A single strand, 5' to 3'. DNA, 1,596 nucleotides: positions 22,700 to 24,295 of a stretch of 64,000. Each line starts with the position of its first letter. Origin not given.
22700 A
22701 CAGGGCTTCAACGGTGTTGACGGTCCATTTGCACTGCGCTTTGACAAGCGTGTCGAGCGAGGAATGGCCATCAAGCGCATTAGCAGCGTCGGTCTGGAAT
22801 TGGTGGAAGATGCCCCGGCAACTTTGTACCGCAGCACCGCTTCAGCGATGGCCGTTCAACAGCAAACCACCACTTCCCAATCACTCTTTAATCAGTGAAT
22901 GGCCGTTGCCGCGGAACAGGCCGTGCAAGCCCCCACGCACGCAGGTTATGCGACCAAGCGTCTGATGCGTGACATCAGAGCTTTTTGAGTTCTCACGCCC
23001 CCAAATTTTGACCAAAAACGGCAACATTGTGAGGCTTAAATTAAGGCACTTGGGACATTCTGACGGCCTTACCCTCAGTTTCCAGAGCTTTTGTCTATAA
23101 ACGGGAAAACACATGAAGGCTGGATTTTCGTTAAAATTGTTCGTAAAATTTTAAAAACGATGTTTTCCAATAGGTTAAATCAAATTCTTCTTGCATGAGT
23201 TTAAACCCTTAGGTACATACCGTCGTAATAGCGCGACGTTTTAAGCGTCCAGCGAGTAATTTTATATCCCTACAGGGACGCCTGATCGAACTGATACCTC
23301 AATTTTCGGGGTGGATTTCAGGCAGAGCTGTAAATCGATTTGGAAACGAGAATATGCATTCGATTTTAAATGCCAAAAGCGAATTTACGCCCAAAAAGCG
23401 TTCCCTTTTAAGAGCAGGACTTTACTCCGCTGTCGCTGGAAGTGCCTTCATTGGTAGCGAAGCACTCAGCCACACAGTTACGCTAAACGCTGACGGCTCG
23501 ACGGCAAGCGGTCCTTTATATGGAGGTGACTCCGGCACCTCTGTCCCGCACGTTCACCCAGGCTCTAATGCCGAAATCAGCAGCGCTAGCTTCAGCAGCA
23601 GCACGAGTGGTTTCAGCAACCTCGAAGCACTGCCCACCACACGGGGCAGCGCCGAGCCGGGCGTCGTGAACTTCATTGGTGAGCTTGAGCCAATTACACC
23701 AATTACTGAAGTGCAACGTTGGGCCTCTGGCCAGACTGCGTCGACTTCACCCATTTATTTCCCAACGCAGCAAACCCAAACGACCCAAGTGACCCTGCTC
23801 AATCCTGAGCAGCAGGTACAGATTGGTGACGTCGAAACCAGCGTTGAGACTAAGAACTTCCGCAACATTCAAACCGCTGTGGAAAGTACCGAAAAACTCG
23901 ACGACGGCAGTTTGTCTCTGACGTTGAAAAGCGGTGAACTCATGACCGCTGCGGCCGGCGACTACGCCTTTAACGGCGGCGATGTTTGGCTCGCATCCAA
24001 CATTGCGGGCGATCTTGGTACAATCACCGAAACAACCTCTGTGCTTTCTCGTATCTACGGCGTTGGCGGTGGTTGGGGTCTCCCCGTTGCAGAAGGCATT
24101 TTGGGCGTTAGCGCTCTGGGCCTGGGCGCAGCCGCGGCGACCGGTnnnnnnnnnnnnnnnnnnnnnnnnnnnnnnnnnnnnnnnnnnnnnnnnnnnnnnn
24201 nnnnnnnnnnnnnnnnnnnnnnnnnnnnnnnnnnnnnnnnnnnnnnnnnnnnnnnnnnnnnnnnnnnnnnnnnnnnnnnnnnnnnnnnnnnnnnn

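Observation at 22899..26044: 896-aa FG-GAP/cadherin-like surface protein with a (GAD)n acidic repeat tract behind an unusually AT-rich 450-bp leader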

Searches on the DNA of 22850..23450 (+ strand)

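Call 31: search_rna_families(source=window, start=22850, end=23450, threshold=evalue, max_evalue=1)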
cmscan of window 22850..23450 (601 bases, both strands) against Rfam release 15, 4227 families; matches with E-value up to 1: 1.
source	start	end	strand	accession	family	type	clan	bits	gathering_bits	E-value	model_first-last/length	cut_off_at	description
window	22874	22909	+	RF01345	CRISPR-DR35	Gene; CRISPR;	-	20.1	35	0.28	1-36/36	no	CRISPR RNA direct repeat element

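Call 91: build_rna_model(alignment_id=A10, structure=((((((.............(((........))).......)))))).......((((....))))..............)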
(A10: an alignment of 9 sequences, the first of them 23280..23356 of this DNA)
Model R1 built from alignment A10 (9 sequences, 79 columns); structure: as given.
model positions 77; base pairs 13; branch points 1; effective number of sequences 3.68; information 0.735 bits per position. Calibrated on 0.2 Mb of random sequence (short: E-values are rough).
structure used (alignment columns):
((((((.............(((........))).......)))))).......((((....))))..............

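Call 92: search_with_rna_model(model_id=R1, sources=[window, L001, L002, L003, L004, L005, L006, L007, L008, L009, L010, L011, L012, L013, L014, L015, L016, L017, L018, L019, L020, L021, L022, L023], max_evalue=10, make_alignment=true)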
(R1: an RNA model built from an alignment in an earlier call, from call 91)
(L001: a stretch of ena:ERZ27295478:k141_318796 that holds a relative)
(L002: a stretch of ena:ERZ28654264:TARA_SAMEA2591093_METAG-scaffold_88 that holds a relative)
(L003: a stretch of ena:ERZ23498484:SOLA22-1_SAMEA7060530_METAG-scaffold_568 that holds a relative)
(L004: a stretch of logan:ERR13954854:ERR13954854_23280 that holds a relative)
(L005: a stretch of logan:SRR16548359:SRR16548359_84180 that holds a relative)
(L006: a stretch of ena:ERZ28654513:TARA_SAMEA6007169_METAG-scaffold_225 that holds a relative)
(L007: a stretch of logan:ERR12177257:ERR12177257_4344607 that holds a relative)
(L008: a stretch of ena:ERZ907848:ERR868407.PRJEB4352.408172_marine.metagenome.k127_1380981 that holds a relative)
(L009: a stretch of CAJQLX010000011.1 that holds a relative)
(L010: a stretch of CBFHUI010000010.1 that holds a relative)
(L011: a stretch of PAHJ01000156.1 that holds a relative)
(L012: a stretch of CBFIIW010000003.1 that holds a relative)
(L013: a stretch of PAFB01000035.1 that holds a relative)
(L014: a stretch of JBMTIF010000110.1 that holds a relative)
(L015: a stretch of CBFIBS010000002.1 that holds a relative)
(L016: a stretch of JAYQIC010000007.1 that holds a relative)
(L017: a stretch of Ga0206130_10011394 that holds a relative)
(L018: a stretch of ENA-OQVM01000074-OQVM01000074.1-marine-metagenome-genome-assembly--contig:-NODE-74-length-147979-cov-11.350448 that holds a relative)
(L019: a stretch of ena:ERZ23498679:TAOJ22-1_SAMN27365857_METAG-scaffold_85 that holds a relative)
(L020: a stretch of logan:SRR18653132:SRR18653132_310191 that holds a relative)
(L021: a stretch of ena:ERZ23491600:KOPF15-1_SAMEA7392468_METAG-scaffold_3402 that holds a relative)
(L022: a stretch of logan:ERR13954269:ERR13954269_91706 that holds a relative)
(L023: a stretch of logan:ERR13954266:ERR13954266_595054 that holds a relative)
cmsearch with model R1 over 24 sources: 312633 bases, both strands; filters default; matches with E-value up to 10: 25.
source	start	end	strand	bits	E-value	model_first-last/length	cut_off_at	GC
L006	5928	6003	+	83.8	5.2e-24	1-77/77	no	0.54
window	23280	23356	+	83.3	7.4e-24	1-77/77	no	0.44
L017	1427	1503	+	83.3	7.4e-24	1-77/77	no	0.44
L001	5927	6003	+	82.8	1.1e-23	1-77/77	no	0.42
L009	5927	6003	+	82.8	1.1e-23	1-77/77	no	0.42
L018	1427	1503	+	82.8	1.1e-23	1-77/77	no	0.42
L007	37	113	+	82.4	1.5e-23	1-77/77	no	0.49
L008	4865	4941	+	82.4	1.5e-23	1-77/77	no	0.49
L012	5927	6003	+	82.4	1.5e-23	1-77/77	no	0.49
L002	5928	6003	+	81.1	3.6e-23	1-77/77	no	0.53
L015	5928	6003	+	81.1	3.6e-23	1-77/77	no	0.53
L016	5927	6003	+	79.6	1.1e-22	1-77/77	no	0.51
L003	5927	6003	+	77.6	4.6e-22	1-77/77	no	0.48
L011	4940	5016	+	77.6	4.6e-22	1-77/77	no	0.48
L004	4440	4518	+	75.3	2.4e-21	1-77/77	no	0.52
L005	2299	2375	+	71.6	3.6e-20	1-77/77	no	0.58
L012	11008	11102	+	15.1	0.026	1-77/77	no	0.53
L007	5150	5212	+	13.6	0.074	1-77/77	no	0.49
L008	9582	9644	+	13.6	0.074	1-77/77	no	0.49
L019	2480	2504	-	10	1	14-38/77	no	0.44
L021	1044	1142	-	9.6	1.4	1-77/77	no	0.58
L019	16245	16282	-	9.5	1.5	1-77/77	no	0.5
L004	9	65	+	8.6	2.8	1-64/77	no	0.67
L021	795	819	-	7.4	7.1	14-38/77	no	0.56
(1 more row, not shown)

Alignment A11: 25 matches aligned to the model, 140 columns, each read 5' to 3' on its own strand. Consensus structure (alignment columns), stored with it:
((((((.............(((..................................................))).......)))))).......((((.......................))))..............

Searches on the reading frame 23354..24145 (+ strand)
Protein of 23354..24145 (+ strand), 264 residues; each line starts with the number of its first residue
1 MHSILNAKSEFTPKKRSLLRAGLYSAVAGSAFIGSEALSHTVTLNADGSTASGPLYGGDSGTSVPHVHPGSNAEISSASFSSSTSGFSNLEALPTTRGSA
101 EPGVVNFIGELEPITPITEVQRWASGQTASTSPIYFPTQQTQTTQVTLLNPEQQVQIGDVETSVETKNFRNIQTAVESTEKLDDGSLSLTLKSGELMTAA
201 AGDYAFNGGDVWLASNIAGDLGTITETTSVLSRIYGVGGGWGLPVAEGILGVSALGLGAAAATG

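Call 44: search_solved_structures(query=A5, max_evalue=10, show_alignments=2)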
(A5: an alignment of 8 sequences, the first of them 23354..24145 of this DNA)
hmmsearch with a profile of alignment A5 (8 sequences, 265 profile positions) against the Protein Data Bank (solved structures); distinct sequences matched with E-value up to 10: 0.

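Call 58: find_homologous_proteins(query=A5, max_evalue=0.01)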
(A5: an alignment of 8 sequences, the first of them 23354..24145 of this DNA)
Query A5 (8 sequences) (264 aa, profile of the alignment): 7 proteins with E <= 0.01 among 8000 candidates.
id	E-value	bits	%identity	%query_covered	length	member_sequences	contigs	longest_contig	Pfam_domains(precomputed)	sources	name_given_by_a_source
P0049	4.2e-125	435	51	87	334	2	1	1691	-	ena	-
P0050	8.1e-124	430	52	94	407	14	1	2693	-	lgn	-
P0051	3.0e-89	317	46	79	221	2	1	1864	-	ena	-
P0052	5.7e-87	310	72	55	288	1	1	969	-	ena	-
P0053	7.1e-70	254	49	68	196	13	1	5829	-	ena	-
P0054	9.8e-67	243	99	59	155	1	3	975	-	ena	-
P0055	1.1e-66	243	80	61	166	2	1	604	-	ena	-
